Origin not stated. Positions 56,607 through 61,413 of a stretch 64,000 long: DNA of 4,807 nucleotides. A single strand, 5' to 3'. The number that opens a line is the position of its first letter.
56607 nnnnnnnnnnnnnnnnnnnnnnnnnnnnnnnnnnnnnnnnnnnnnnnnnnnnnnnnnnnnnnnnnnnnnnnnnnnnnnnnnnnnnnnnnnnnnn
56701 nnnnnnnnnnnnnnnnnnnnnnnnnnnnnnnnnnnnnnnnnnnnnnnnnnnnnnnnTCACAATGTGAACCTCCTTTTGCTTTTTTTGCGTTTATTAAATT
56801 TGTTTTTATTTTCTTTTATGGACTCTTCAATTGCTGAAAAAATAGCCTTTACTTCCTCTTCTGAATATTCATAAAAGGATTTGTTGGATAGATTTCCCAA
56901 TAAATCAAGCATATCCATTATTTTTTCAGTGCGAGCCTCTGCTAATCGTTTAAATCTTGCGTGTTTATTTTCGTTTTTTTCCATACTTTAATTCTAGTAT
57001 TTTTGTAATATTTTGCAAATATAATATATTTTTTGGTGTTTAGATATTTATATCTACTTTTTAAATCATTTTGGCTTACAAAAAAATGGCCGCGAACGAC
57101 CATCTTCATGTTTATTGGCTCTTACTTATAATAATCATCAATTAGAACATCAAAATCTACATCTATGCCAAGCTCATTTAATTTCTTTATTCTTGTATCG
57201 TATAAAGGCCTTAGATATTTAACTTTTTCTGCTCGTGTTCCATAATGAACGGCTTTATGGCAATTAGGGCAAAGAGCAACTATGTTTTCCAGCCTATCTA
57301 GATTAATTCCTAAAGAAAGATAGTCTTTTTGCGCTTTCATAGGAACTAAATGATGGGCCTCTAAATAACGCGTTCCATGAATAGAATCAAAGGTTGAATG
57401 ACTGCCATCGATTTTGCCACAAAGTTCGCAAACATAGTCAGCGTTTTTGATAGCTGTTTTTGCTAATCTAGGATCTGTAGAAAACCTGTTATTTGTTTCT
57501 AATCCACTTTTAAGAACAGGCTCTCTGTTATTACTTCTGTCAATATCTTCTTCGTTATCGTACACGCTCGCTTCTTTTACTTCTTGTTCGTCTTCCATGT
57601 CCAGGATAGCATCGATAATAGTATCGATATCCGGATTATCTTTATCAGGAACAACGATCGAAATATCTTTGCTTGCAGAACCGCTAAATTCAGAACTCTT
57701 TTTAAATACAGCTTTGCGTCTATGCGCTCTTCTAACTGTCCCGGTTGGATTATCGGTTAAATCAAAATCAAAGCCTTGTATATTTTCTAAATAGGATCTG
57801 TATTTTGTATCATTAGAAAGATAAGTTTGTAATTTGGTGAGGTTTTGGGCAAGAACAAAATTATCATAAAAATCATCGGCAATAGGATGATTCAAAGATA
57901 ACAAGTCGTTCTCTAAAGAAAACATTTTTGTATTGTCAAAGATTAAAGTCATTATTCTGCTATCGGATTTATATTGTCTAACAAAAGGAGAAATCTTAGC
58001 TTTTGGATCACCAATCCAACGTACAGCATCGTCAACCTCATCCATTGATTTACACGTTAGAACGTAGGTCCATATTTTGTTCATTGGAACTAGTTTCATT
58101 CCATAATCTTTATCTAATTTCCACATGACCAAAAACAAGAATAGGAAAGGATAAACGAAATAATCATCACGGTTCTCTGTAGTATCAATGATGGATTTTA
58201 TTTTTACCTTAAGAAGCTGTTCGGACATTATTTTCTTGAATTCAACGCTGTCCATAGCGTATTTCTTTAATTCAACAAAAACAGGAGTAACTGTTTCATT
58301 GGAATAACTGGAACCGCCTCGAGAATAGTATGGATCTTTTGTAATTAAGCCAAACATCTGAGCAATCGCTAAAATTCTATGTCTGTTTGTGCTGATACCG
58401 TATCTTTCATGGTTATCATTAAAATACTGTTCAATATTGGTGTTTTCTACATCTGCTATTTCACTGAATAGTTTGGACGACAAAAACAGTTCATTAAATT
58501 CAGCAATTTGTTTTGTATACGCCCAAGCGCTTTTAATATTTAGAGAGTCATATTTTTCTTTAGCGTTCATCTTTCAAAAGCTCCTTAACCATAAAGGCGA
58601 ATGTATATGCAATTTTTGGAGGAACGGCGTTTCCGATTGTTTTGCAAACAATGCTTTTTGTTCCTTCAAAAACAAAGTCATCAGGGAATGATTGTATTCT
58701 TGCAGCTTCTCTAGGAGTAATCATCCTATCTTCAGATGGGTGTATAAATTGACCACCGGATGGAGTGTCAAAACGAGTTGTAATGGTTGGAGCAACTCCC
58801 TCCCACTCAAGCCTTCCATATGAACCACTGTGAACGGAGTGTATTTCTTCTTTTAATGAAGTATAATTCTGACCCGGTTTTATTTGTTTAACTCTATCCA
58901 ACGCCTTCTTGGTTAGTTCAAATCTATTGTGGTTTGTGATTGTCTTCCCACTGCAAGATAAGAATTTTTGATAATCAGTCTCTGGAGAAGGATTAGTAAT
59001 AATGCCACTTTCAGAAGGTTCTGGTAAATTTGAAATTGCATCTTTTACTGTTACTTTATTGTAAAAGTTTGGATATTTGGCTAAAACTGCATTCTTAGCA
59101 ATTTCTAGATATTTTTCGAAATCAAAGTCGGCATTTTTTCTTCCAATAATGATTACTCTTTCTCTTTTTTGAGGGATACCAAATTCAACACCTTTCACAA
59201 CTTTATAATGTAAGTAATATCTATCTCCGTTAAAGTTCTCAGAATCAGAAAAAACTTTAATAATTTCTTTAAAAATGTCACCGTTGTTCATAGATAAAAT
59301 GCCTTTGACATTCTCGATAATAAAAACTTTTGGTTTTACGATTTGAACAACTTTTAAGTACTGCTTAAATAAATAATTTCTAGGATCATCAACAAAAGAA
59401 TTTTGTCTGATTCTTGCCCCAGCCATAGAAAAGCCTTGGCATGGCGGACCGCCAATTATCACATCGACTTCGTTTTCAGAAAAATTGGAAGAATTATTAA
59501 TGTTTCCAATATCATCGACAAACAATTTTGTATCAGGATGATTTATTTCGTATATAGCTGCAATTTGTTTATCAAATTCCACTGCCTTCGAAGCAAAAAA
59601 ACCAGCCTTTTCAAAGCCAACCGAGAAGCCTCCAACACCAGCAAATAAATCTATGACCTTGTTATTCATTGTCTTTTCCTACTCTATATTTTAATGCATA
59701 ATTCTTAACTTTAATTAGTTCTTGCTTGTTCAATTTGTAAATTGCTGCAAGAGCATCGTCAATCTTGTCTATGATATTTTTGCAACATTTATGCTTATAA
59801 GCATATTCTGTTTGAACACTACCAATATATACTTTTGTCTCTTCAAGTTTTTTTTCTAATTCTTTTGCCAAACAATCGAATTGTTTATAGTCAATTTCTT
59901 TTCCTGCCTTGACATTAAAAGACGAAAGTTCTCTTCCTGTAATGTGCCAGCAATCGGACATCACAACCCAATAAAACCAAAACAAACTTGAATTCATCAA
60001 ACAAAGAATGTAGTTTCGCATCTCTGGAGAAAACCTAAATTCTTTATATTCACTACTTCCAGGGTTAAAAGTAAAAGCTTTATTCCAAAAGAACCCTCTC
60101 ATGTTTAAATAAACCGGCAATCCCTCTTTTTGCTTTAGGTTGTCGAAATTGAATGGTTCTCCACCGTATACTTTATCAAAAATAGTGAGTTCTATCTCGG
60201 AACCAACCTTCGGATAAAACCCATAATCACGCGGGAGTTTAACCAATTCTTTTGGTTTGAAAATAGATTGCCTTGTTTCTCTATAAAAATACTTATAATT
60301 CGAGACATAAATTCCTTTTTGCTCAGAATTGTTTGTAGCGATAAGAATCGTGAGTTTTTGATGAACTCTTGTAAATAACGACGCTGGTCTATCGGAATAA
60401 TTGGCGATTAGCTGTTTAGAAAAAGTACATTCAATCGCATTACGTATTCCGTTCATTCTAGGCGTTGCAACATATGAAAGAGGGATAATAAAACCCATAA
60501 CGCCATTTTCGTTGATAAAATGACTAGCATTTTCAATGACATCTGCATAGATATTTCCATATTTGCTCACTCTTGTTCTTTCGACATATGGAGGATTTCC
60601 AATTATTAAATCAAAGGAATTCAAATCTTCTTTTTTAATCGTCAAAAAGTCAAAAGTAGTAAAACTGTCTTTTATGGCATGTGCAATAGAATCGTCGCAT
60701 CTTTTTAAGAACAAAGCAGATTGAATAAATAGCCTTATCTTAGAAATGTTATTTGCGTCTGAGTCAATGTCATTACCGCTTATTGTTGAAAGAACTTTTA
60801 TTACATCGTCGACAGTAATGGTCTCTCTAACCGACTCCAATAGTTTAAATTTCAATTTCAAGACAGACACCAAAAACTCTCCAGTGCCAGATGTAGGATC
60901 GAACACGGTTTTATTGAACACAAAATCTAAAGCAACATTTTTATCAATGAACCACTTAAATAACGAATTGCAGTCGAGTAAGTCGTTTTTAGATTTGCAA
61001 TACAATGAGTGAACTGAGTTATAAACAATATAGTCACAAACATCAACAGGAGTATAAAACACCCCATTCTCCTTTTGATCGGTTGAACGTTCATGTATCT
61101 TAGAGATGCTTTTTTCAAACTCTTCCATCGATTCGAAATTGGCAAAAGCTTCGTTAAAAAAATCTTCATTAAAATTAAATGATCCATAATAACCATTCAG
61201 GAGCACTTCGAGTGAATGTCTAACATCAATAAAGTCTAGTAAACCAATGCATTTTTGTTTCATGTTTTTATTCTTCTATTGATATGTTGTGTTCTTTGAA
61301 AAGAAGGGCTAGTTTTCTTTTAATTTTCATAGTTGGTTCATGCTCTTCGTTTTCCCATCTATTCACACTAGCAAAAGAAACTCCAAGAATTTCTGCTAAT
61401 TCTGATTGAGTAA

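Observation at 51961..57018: Six-gene operon built around a GHKL (Hsp90/MutL/MORC-like) ATPase, a candidate uncharacterised defence system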

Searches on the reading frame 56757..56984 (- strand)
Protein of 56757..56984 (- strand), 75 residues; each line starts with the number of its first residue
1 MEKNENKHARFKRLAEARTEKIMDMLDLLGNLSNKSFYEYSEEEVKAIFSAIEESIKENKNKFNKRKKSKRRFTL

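Call 3: search_protein_families(library=padloc, proteins=[window:56757-56984:-], max_evalue=0.01)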
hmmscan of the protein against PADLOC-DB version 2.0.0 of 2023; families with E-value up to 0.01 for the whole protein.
window:56757-56984:- (75 aa): 0 families

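Call 4: search_protein_families(library=pfam, proteins=[window:56757-56984:-], max_evalue=0.01)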
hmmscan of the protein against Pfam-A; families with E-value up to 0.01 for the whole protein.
window:56757-56984:- (75 aa): 0 families

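Call 5: search_protein_families(library=ncbifam, proteins=[window:56757-56984:-], max_evalue=0.01)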
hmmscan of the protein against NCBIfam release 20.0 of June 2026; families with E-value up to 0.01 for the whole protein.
window:56757-56984:- (75 aa): 0 families

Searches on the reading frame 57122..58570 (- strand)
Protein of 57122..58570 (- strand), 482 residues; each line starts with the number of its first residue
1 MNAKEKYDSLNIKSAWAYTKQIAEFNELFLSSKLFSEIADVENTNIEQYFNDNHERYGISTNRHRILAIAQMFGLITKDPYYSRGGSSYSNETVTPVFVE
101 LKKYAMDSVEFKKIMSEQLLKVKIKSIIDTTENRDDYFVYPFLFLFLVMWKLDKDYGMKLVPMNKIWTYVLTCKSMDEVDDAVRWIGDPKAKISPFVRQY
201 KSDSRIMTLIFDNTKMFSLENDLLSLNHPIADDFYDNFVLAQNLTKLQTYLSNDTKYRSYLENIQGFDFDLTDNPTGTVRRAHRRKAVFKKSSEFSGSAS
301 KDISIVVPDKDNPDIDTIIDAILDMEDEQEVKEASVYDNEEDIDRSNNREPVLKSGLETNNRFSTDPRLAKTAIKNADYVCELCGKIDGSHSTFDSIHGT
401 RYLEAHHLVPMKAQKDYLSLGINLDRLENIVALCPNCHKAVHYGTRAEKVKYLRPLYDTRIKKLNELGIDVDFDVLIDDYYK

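Call 3: search_protein_families(library=padloc, proteins=[window:57122-58570:-], max_evalue=0.01)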
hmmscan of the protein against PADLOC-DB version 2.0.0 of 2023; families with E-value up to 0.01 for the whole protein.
window:57122-58570:- (482 aa): 3 families
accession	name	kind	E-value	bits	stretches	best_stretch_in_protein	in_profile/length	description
PDLC03656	mREase_IV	-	4.7e-10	37.6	1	362-450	188-264/277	Type IV methyl-directed restriction enzyme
PDLC00740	Effector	-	0.0018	15.1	1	358-441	9-97/391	Endonuclease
PDLC01999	SAVED1--SAVED_HNH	-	0.0091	13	0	359-442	10-95/387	-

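Call 4: search_protein_families(library=pfam, proteins=[window:57122-58570:-], max_evalue=0.01)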
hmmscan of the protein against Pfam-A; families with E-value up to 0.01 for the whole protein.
window:57122-58570:- (482 aa): 2 families
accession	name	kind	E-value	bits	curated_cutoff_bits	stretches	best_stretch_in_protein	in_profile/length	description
PF01844.29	HNH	-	2.9e-06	27.7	21.4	1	381-442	1-45/47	HNH endonuclease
PF13391.12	HNH_2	-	5.3e-05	23.4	21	1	381-440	1-57/66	HNH endonuclease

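Call 5: search_protein_families(library=ncbifam, proteins=[window:57122-58570:-], max_evalue=0.01)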
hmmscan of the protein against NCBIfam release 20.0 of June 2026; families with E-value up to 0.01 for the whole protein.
window:57122-58570:- (482 aa): 0 families

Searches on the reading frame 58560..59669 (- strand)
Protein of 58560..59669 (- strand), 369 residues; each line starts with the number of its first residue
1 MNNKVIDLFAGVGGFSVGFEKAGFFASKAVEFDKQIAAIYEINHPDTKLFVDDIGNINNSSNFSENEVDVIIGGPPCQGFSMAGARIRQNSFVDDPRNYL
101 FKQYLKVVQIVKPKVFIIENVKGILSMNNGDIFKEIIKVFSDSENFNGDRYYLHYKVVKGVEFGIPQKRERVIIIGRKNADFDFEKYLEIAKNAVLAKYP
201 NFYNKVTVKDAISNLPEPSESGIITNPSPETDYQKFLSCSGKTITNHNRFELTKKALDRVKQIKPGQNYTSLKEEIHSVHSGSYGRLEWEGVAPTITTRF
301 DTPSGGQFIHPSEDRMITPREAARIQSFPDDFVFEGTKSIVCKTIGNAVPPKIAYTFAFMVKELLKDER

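Call 5: search_protein_families(library=ncbifam, proteins=[window:58560-59669:-], max_evalue=0.01)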
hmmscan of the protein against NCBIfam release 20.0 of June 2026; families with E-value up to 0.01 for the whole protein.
window:58560-59669:- (369 aa): 2 families
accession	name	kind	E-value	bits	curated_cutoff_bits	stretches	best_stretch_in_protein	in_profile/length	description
TIGR00675.1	dcm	superfamily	7e-64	216.5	100.65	1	5-354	1-322/329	DNA (cytosine-5-)-methyltransferase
NF007772.0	PRK10458.1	subfamily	4.8e-19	68.3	710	1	4-185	90-293/472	DNA cytosine methylase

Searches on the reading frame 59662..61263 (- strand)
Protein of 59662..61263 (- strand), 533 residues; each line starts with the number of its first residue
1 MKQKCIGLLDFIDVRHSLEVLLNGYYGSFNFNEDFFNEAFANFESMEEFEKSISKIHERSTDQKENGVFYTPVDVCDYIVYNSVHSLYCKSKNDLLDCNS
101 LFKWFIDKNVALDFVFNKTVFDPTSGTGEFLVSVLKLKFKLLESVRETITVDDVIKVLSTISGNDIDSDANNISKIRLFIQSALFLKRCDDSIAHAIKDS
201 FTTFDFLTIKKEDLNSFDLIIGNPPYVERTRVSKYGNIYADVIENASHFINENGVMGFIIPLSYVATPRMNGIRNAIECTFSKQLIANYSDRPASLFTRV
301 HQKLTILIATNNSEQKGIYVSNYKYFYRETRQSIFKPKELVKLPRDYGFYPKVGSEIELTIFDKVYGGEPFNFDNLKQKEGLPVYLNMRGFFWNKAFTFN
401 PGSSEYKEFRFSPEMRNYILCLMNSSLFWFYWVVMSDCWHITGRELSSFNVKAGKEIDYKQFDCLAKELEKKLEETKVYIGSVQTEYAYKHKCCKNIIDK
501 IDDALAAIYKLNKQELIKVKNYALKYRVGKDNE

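Call 3: search_protein_families(library=padloc, proteins=[window:59662-61263:-], max_evalue=0.01)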
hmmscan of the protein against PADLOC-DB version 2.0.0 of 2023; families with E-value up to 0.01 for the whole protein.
window:59662-61263:- (533 aa): 19 families
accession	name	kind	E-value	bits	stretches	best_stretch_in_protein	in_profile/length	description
PDLC03628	REase_MTase_IIG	-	5.3e-25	85.7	1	215-533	748-1099/1100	Type IIG restriction enzyme-methyltransferase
PDLC03335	MTase_II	-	4.4e-14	50.1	1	48-312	55-305/607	Type II methyltransferase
PDLC04134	mad2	-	8.5e-12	42.6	1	43-343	248-480/492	mads_2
PDLC03267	MTase_II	-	9.6e-12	42.6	1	170-321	60-228/539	Type II methyltransferase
PDLC03338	MTase_II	-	2.9e-11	40.8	1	112-308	151-346/604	Type II methyltransferase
PDLC03258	MTase_II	-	1.1e-10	39.2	1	190-276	74-171/366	Type II methyltransferase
PDLC03226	MTase_II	-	1.1e-10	38.7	1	57-299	7-223/579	Type II methyltransferase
PDLC03313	MTase_II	-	9.8e-10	35.6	1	116-294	48-237/563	Type II methyltransferase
PDLC03719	oMTase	-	3.4e-08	30.9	1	201-277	100-182/387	orphan methyltransferase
PDLC03348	MTase_II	-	1.3e-07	28.6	1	119-273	249-418/727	Type II methyltransferase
PDLC02529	PglX|PglXI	-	5.7e-05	19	1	119-190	230-299/1189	PglX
PDLC03597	REase_MTase_IIG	-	7e-05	18.5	0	237-286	1076-1125/1646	Type IIG restriction enzyme-methyltransferase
PDLC03051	REase_MTase_I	-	8e-05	17.9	1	226-289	1048-1114/1591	Type I restriction enzyme-methyltransferase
PDLC02644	DrmMI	-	0.0011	15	0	151-244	318-410/988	DrmMI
PDLC03227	MTase_II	-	0.0012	15.8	1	213-321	129-249/494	Type II methyltransferase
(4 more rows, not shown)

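Call 4: search_protein_families(library=pfam, proteins=[window:59662-61263:-], max_evalue=0.01)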
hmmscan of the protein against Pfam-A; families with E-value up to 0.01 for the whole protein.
window:59662-61263:- (533 aa): 5 families
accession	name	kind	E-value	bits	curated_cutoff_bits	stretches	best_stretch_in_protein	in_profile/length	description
PF07669.17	Eco57I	-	2e-13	51.3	25.3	1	161-277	3-150/171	Eco57I restriction-modification methylase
PF02384.22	N6_Mtase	-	7.9e-07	29.1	20.4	1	62-229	21-138/311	N-6 DNA Methylase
PF01170.24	UPF0020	-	0.00042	20.5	22.3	1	119-260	31-166/197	RMKL-like, methyltransferase domain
PF20473.4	MmeI_Mtase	-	0.0028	17.3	27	0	117-185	20-89/259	MmeI, DNA-methyltransferase domain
PF05175.20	MTS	-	0.0036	17.4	23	1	214-260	96-140/170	Methyltransferase small domain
